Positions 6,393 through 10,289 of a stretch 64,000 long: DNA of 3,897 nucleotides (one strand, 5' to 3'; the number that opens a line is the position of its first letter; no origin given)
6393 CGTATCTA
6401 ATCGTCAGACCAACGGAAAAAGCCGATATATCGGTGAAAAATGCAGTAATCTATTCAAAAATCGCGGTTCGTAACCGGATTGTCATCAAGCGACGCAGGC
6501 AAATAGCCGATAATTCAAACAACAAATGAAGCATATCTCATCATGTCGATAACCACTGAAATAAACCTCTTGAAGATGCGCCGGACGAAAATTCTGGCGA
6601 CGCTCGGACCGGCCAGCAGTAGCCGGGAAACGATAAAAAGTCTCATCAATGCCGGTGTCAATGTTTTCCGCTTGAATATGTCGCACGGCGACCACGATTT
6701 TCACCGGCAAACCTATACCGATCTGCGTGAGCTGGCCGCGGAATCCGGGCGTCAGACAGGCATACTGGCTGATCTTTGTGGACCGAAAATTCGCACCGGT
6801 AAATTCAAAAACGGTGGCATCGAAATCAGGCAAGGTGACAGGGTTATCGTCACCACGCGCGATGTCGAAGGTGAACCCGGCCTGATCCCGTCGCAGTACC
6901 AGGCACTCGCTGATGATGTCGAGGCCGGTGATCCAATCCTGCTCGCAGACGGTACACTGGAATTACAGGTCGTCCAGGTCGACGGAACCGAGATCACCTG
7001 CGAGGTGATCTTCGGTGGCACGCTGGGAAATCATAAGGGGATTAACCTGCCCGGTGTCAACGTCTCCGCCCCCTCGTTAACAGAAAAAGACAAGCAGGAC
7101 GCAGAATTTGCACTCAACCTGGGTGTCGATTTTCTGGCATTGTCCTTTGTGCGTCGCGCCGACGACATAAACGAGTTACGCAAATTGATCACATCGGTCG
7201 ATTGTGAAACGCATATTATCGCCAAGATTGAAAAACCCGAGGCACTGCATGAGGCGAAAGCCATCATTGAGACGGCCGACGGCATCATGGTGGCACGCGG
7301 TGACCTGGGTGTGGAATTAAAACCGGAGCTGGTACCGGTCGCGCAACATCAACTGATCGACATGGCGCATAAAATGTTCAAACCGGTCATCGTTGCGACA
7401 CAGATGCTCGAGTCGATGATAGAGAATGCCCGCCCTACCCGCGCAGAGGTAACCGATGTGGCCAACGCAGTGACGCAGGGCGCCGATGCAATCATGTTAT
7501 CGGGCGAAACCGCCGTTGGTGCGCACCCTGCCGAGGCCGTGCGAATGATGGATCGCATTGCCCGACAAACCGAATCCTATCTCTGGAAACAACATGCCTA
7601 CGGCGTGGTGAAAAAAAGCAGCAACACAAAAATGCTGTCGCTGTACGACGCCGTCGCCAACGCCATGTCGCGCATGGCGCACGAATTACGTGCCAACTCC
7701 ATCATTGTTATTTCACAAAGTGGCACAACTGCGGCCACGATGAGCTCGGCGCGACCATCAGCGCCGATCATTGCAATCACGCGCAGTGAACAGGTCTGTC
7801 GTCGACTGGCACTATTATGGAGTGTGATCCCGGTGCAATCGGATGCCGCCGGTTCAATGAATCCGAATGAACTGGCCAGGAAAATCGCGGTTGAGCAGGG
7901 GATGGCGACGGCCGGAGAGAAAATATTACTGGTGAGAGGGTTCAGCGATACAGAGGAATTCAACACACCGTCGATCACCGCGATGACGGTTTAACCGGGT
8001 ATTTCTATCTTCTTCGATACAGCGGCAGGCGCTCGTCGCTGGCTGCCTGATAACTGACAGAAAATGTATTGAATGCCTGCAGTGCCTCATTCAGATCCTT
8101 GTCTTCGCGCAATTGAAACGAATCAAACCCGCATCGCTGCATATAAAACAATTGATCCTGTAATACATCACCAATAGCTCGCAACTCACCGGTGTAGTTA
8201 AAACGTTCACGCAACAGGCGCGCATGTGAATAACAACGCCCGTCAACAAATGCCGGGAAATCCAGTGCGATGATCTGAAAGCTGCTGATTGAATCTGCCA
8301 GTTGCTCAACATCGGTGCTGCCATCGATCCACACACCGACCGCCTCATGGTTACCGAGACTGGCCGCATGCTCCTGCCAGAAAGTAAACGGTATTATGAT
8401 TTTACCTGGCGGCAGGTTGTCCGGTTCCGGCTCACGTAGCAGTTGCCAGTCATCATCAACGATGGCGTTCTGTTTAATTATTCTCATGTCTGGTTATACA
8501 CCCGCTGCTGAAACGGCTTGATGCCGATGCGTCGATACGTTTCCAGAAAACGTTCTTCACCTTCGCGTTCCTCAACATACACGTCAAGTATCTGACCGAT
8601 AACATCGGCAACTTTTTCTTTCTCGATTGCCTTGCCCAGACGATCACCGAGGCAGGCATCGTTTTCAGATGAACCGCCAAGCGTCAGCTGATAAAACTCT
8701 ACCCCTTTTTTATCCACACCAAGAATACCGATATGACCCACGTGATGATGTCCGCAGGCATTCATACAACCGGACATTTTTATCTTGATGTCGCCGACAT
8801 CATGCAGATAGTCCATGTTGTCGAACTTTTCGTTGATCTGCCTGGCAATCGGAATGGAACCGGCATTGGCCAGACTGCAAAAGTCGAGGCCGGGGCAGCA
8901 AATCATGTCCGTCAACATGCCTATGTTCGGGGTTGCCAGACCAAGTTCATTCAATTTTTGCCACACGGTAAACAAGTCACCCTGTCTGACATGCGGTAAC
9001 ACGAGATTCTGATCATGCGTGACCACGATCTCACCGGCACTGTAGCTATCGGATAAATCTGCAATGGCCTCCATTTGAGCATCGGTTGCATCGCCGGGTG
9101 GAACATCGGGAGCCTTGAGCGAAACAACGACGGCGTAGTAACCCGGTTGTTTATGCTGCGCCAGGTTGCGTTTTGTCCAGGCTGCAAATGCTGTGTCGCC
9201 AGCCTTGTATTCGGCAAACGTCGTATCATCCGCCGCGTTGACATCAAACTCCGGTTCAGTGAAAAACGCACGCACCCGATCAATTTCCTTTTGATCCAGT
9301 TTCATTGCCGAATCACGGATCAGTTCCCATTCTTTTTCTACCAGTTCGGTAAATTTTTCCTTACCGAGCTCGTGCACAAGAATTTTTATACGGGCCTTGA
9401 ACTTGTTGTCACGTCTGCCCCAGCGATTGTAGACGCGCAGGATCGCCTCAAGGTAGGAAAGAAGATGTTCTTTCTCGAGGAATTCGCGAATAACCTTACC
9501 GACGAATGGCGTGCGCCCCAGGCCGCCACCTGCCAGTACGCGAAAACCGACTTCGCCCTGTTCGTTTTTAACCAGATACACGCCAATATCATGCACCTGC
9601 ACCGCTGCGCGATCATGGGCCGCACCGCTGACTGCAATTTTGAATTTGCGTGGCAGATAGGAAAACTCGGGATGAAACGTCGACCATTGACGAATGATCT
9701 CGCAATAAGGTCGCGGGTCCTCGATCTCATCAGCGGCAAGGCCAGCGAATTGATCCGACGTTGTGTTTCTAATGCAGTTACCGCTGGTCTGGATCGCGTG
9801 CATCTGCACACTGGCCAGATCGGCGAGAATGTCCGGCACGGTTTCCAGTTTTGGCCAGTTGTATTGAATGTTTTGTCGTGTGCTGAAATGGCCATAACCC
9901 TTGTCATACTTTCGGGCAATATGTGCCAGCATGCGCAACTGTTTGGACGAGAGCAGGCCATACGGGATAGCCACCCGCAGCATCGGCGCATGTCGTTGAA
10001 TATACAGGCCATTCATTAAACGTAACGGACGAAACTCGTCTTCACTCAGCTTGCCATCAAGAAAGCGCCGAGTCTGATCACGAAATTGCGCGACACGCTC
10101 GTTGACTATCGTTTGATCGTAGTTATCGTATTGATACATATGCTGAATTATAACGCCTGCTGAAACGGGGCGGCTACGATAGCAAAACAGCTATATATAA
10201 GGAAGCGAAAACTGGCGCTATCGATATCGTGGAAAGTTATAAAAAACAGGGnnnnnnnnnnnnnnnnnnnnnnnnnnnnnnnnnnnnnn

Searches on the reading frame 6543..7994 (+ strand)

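Call 29: search_protein_families(library=pfam, proteins=[window:6543-7994:+], max_evalue=0.001)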
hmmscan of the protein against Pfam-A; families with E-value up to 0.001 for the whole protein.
window:6543-7994:+ (483 aa): 3 families
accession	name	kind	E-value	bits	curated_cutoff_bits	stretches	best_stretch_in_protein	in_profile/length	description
PF00224.27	PK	-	5.6e-113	377.8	30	1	12-333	1-328/328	Pyruvate kinase, barrel domain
PF02887.21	PK_C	-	4.1e-25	88.5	28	1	369-470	1-103/114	Pyruvate kinase, alpha/beta domain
PF03328.21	HpcH_HpaI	-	8e-05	22.5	25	0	184-259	75-158/221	HpcH/HpaI aldolase/citrate lyase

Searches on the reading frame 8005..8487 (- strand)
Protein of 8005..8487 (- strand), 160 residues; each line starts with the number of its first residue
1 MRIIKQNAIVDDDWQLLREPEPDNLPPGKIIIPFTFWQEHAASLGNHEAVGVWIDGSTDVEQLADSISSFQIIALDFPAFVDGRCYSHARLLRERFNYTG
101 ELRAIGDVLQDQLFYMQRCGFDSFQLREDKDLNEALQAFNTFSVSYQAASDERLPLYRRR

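Call 29: search_protein_families(library=pfam, proteins=[window:8005-8487:-], max_evalue=0.001)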
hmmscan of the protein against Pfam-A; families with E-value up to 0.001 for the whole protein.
window:8005-8487:- (160 aa): 1 family
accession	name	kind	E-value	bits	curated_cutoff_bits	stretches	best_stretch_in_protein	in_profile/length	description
PF06073.17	DUF934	-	7.2e-43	145.2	25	1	51-157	1-107/107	Bacterial protein of unknown function (DUF934)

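Call 89: search_protein_families(library=ncbifam, proteins=[window:8005-8487:-], max_evalue=0.00001)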
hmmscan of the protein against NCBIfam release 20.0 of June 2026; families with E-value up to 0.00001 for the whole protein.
window:8005-8487:- (160 aa): 0 families

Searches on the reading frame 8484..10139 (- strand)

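Call 29: search_protein_families(library=pfam, proteins=[window:8484-10139:-], max_evalue=0.001)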
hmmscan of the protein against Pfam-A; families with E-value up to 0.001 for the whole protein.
window:8484-10139:- (551 aa): 2 families
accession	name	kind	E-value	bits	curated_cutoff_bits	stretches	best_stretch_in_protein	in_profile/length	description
PF01077.27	NIR_SIR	-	9.5e-69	230.3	27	2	119-272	1-155/158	Nitrite and sulphite reductase 4Fe-4S domain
PF03460.22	NIR_SIR_ferr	-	1.1e-32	112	24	2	53-110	11-68/69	Nitrite/Sulfite reductase ferredoxin-like half domain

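Call 89: search_protein_families(library=ncbifam, proteins=[window:8484-10139:-], max_evalue=0.00001)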
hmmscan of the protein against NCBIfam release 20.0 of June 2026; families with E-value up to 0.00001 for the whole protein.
window:8484-10139:- (551 aa): 11 families
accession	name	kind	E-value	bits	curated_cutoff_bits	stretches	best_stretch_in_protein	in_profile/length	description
NF007125.0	PRK09566.1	equivalog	7e-67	226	594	2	45-273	56-292/513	ferredoxin--nitrite reductase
NF007126.0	PRK09567.1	equivalog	1.7e-65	221.3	523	2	50-271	115-340/595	NirA family protein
NF010029.0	PRK13504.1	equivalog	1.9e-46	158.5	457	2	355-542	379-566/575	NADPH-dependent assimilatory sulfite reductase hemoprotein subunit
TIGR02435.1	CobG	equivalog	9.5e-36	123.6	234.8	1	53-476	19-385/388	precorrin-3B synthase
TIGR02041.1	CysI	equivalog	3.1e-35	121.6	756.55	2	367-540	368-540/541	assimilatory sulfite reductase (NADPH) hemoprotein subunit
TIGR02042.1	sir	equivalog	7.5e-31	106.9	731.5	2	160-271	221-339/581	sulfite reductase, ferredoxin dependent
TIGR02374.1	nitri_red_nirB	equivalog_domain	4.6e-28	98.1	578.35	2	324-545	549-759/794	nitrite reductase large subunit NirB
TIGR02912.1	sulfite_red_C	equivalog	1.2e-15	57.3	324.1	1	346-484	27-170/314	sulfite reductase subunit C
TIGR02066.1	dsrB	equivalog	1.3e-13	50.7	341.5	0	54-190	33-168/341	dissimilatory-type sulfite reductase subunit beta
NF011565.0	PRK14989.1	subfamily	5.9e-12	44.4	883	1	326-523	556-742/847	nitrite reductase large subunit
TIGR02064.1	dsrA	equivalog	3.9e-09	35.8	392.85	0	50-180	80-211/402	dissimilatory-type sulfite reductase subunit alpha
